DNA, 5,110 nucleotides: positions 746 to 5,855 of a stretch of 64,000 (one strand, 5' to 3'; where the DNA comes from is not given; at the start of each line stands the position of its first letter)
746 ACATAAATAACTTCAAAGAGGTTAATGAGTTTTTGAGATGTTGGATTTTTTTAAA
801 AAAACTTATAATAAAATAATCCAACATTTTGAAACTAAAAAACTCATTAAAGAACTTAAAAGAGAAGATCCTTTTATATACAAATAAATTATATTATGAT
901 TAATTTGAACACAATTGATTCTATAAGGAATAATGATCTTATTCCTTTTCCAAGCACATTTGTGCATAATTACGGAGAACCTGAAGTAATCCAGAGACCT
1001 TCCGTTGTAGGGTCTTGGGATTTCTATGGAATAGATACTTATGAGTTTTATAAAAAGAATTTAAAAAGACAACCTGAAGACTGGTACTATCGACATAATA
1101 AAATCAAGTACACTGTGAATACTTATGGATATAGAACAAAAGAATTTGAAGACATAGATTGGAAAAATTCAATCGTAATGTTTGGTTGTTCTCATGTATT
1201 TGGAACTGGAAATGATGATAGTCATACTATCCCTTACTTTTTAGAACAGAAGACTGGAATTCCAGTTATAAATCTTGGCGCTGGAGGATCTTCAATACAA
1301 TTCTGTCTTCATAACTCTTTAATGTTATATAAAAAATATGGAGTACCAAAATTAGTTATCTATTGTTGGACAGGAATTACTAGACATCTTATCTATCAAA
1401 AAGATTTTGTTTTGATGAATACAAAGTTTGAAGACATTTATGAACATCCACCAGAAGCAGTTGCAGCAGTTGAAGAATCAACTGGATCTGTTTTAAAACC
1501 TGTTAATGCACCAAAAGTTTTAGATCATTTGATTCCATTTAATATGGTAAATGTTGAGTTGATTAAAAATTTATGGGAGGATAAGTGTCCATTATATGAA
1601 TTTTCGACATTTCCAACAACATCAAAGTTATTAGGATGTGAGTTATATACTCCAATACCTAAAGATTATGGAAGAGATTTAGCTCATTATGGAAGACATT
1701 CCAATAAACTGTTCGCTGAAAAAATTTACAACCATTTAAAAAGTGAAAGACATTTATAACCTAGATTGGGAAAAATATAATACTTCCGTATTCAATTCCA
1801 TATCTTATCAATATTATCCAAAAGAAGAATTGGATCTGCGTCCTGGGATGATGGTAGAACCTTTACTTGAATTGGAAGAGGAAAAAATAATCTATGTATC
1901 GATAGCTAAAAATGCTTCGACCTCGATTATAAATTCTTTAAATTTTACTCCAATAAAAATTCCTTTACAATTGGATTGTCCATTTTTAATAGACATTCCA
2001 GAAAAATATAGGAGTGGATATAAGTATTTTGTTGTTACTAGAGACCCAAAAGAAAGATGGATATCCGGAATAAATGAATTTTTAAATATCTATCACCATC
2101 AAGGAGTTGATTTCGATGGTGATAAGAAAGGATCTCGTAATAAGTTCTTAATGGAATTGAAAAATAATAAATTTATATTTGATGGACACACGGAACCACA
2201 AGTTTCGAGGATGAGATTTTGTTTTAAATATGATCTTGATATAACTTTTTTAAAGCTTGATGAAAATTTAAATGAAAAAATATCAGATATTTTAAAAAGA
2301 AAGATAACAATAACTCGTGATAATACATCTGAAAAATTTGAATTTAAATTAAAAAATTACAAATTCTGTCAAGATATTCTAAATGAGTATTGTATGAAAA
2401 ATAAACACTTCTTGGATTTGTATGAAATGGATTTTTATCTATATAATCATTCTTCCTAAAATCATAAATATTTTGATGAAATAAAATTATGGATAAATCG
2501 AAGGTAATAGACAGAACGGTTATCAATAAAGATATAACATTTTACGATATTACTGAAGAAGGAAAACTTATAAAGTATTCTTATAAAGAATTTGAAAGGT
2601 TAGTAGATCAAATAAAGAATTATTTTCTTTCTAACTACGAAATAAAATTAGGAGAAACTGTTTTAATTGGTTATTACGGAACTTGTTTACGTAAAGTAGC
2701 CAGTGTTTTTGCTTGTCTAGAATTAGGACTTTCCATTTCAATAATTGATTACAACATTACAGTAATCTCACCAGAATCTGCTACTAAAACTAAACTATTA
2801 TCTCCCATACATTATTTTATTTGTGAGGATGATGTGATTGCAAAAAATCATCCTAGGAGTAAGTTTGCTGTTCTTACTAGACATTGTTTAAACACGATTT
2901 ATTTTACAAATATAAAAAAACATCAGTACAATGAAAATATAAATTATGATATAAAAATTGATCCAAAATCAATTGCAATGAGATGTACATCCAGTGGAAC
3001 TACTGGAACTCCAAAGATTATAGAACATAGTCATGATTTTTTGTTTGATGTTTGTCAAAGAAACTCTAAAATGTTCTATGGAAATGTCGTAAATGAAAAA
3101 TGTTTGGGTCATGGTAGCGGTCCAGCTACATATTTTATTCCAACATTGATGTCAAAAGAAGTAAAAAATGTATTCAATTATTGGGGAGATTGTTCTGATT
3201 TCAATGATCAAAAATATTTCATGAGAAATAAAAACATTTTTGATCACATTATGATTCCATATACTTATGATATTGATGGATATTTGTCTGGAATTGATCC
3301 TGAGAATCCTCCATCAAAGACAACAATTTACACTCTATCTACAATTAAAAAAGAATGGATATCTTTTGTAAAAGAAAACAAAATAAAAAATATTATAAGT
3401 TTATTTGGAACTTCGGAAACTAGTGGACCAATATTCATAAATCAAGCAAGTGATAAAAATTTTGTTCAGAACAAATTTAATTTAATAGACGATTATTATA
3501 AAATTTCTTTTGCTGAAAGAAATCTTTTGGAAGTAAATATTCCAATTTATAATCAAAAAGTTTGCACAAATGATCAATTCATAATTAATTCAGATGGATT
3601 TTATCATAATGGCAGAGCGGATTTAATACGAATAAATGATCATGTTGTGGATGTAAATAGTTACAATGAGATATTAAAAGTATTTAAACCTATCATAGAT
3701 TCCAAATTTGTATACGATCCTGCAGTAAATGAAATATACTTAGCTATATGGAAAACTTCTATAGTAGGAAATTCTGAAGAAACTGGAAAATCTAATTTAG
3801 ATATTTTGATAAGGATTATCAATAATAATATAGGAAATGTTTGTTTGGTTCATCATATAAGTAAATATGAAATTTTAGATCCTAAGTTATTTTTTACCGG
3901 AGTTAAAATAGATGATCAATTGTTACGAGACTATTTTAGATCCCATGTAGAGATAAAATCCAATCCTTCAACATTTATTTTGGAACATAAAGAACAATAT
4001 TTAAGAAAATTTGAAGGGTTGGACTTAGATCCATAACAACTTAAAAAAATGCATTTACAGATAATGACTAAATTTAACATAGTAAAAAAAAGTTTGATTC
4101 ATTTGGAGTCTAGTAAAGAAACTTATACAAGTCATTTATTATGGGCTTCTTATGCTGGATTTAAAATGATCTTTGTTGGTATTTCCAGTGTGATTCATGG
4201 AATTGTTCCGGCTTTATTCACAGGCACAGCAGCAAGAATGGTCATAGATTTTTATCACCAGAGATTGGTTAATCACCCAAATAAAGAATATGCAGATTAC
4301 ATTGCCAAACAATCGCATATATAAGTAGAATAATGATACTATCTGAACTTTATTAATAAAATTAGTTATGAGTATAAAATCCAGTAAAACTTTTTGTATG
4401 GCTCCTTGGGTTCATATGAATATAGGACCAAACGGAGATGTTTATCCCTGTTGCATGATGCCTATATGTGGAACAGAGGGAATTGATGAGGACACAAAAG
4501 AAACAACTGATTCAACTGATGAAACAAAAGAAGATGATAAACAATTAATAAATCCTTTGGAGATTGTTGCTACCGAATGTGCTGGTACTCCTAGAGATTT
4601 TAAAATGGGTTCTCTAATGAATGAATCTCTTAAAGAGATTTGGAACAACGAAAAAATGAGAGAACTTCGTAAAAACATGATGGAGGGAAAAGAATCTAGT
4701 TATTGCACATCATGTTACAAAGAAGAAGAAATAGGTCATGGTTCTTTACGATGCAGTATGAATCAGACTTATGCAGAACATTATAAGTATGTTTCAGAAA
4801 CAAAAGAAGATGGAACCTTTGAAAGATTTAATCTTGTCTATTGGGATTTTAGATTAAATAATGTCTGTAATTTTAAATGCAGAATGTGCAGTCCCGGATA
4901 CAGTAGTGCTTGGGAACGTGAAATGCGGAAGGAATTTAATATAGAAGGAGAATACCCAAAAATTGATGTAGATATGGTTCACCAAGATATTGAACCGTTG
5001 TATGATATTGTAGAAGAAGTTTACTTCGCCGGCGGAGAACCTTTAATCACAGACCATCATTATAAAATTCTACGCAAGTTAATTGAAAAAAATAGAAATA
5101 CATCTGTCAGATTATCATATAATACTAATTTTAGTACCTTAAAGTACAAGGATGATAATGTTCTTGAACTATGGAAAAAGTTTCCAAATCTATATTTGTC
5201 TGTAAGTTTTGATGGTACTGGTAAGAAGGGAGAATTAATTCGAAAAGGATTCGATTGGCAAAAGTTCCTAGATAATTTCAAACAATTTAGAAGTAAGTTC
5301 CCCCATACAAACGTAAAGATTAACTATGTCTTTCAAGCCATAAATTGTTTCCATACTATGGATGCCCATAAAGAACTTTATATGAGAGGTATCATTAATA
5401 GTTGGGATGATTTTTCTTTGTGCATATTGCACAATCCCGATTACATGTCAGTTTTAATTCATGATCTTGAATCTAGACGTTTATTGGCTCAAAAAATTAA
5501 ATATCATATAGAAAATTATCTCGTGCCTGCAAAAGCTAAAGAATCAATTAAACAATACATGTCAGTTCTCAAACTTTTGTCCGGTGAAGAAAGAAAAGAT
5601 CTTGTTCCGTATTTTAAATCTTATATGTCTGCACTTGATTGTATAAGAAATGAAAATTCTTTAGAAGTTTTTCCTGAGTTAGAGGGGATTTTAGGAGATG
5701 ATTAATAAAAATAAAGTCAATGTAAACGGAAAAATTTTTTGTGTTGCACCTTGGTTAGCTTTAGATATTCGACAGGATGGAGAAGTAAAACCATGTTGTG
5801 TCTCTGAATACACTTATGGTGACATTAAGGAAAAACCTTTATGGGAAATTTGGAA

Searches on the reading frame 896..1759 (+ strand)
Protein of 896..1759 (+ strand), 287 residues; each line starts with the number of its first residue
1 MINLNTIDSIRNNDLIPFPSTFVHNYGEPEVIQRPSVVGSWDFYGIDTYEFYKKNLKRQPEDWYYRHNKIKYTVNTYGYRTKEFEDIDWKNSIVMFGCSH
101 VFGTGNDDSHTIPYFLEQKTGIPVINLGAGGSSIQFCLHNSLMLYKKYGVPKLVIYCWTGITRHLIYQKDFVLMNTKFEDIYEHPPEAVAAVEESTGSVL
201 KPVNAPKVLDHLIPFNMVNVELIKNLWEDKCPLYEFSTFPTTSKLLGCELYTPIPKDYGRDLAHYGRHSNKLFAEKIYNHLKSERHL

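Call 8: search_protein_families(library=pfam, proteins=[window:896-1759:+], max_evalue=0.001)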
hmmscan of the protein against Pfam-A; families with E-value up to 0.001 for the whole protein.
window:896-1759:+ (287 aa): 0 families

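Call 53: find_homologous_proteins(query=window:896-1759:+, max_evalue=0.001)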
Query window:896-1759:+ (287 aa): 117 proteins with E <= 0.001 among 711 candidates. Only proteins of 157 to 503 residues were searched: fused or split forms outside these lengths cannot appear, so this answer is no evidence that the protein stands alone or is whole; find_related_loci, which searches DNA, has no such limit.
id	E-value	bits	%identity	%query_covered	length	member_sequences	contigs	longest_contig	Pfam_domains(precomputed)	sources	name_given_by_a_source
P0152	8.9e-181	618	89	100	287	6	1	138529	-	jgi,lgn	jgi:hypothetical protein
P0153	1.1e-162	558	80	100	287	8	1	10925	-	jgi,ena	jgi:hypothetical protein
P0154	7.9e-161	552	81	98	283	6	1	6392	-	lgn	-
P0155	7.0e-159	546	80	98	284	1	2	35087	-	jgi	jgi:hypothetical protein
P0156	1.9e-158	544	79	100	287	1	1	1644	-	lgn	-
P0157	6.5e-157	539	79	98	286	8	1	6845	-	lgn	-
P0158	6.6e-156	536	78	98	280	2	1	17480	-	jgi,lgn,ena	jgi:hypothetical protein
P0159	1.4e-155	535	80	98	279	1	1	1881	-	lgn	-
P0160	2.8e-153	527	76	98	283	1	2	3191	-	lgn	-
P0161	4.4e-146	504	76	98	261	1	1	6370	-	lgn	-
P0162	2.1e-145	501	75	99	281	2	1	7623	-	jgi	jgi:hypothetical protein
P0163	1.5e-125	436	67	98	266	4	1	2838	-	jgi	jgi:hypothetical protein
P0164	3.7e-123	428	65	98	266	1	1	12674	-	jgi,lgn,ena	jgi:hypothetical protein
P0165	3.1e-117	409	63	98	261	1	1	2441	-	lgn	-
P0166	1.3e-102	361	58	98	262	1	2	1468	-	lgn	-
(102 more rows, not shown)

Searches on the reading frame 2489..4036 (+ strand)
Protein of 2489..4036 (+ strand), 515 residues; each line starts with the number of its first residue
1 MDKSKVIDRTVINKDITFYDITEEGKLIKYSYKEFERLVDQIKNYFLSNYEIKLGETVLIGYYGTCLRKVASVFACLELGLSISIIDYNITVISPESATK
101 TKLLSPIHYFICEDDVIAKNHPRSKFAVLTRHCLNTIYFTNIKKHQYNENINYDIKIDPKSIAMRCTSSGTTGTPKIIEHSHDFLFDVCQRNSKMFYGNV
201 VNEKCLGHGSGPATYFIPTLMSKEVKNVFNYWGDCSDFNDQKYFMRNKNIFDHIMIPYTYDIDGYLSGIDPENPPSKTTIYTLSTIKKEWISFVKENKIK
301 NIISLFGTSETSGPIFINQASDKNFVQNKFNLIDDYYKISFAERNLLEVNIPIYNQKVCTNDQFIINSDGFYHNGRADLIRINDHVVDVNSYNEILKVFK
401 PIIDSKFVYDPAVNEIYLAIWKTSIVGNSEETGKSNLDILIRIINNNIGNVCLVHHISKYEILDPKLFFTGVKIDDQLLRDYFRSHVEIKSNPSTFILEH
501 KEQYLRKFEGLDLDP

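Call 8: search_protein_families(library=pfam, proteins=[window:2489-4036:+], max_evalue=0.001)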
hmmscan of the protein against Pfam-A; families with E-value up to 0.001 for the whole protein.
window:2489-4036:+ (515 aa): 1 family
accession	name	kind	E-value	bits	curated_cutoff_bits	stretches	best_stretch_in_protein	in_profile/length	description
PF00501.34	AMP-binding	-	1.8e-11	43.9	29.9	1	26-187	18-189/384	AMP-binding enzyme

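Call 101: search_solved_structures(query=window:2489-4036:+, max_evalue=0.01)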
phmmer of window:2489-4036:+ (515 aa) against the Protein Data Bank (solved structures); distinct sequences matched with E-value up to 0.01: 0.

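Call 102: search_protein_families(library=ncbifam, proteins=[window:2489-4036:+], max_evalue=0.01)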
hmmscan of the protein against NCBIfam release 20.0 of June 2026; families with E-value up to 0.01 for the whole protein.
window:2489-4036:+ (515 aa): 8 families
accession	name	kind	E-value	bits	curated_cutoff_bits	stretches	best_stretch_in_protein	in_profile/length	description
NF004837.0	PRK06187.1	subfamily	3.6e-05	22.2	476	1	135-187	147-197/531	long-chain-fatty-acid--CoA ligase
TIGR01733.1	AA-adenyl-dom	subfamily_domain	0.00013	20.9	317.4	1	31-198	1-157/409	amino acid adenylation domain-containing protein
NF005307.0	PRK06839.1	equivalog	0.00031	19.5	748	1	29-177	27-166/496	o-succinylbenzoate--CoA ligase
TIGR01923.1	menE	equivalog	0.0015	17.5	330.15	1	48-183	17-136/442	o-succinylbenzoate--CoA ligase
NF053567.1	HBDA_AROS1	equivalog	0.0018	16.7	1000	0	154-186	165-197/523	3-hydroxybenzoate--CoA ligase HbdA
TIGR02275.1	DHB_AMP_lig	equivalog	0.0034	15.7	723.55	1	29-183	48-205/526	(2,3-dihydroxybenzoyl)adenylate synthase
NF005714.0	PRK07529.1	subfamily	0.0072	14.7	632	1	136-183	194-241/640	acyl-CoA synthetase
NF004114.0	PRK05605.1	equivalog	0.0099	14.2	766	0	126-186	185-247/575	long-chain-fatty-acid--CoA ligase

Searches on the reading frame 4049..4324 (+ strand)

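Call 8: search_protein_families(library=pfam, proteins=[window:4049-4324:+], max_evalue=0.001)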
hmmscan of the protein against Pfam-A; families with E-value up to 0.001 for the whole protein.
window:4049-4324:+ (91 aa): 1 family
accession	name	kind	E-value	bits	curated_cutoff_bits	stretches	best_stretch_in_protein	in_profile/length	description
PF19883.4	DUF6356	-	2.7e-14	53.5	24.4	1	17-71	6-60/64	Family of unknown function (DUF6356)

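Call 102: search_protein_families(library=ncbifam, proteins=[window:4049-4324:+], max_evalue=0.01)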
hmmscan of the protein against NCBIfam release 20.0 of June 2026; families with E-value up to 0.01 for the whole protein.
window:4049-4324:+ (91 aa): 0 families

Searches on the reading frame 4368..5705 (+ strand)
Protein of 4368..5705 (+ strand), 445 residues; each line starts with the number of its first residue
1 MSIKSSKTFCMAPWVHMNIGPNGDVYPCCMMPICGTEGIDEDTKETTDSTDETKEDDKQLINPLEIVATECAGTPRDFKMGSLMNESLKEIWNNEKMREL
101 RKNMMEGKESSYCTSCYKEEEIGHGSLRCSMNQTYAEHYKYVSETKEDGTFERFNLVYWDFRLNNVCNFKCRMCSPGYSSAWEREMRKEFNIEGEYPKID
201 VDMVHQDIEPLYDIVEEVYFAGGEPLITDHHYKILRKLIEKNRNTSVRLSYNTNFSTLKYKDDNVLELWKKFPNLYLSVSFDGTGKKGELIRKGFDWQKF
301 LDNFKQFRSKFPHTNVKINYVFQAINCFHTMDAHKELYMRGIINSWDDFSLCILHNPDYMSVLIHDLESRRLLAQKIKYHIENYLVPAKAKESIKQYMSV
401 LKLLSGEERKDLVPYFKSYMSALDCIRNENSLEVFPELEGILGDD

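Call 8: search_protein_families(library=pfam, proteins=[window:4368-5705:+], max_evalue=0.001)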
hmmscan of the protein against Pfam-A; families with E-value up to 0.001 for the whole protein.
window:4368-5705:+ (445 aa): 3 families
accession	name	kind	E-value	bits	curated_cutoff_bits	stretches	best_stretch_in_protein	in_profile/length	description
PF04055.27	Radical_SAM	-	3.2e-14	53.9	29.5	1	165-321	5-149/166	Radical SAM superfamily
PF13186.11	SPASM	-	1.1e-12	48.5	21.5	1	10-117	1-67/67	Iron-sulfur cluster-binding domain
PF13353.11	Fer4_12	-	0.00035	21.3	22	1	166-247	14-82/137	4Fe-4S single cluster domain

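Call 100: search_solved_structures(query=window:4368-5705:+, max_evalue=1)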
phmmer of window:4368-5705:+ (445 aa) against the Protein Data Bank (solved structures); distinct sequences matched with E-value up to 1: 1.
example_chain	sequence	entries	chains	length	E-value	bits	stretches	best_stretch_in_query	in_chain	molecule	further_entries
2ex5_A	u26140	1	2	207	0.77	11.7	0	354-440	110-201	DNA endonuclease I-CeuI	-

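Call 102: search_protein_families(library=ncbifam, proteins=[window:4368-5705:+], max_evalue=0.01)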
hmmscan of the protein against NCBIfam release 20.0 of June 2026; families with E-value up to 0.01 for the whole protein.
window:4368-5705:+ (445 aa): 17 families
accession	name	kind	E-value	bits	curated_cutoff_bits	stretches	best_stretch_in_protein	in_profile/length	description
NF033640.1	N_Twi_rSAM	subfamily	2.3e-107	359.5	170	1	6-441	1-397/398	twitch domain-containing radical SAM protein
NF038283.1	viperin_w_prok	equivalog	4e-12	45.9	180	1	161-332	6-172/281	viperin family antiviral radical SAM protein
TIGR04317.1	W_rSAM_matur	equivalog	5.6e-11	42.1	380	1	163-309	10-138/349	tungsten cofactor oxidoreductase radical SAM maturase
TIGR04303.1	GeoRSP_rSAM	equivalog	1.5e-07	31.3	400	0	161-255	9-85/325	GeoRSP system radical SAM/SPASM protein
TIGR03978.1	rSAM_paired_1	equivalog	2.8e-07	29.7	370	1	164-314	90-234/466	His-Xaa-Ser system radical SAM maturase HxsB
NF050035.1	rSAM_WgK_link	exception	5.4e-07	28.9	650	1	160-287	12-122/367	radical SAM/SPASM peptide maturase WgkB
TIGR02666.1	moaA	equivalog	6.9e-06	25.3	284.05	1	164-322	17-164/336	GTP 3',8-cyclase MoaA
NF047865.1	rSAM_PapB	equivalog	5.9e-05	22.5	340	1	164-296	10-134/330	PapB family radical SAM/SPASM ranthipeptide maturase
TIGR04251.1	SCM_rSAM_ScmF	equivalog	0.0002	20.9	400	0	161-283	8-115/353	SynChlorMet cassette radical SAM/SPASM protein ScmF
TIGR04311.1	rSAM_Geo_metal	subfamily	0.0002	20.6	400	0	79-116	350-386/423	radical SAM/SPASM family putative metalloenzyme maturase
TIGR02495.1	NrdG2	equivalog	0.00032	20.1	131.15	1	167-255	26-99/193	anaerobic ribonucleoside-triphosphate reductase activating protein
TIGR04304.1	GeoRSP_SPASM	equivalog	0.00036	19.8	300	0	9-38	204-233/293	GeoRSP system SPASM domain protein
NF045574.1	sacti_mat_StsB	exception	0.00037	19.5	625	0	76-134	344-403/466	StsB family radical SAM/SPASM domain sactipeptide maturase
TIGR04085.1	rSAM_more_4Fe4S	domain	0.0015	19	27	0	71-117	18-65/93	SPASM domain-containing protein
TIGR03470.1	HpnH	equivalog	0.0022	17.1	225.05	1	218-309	76-160/318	adenosyl-hopene transferase HpnH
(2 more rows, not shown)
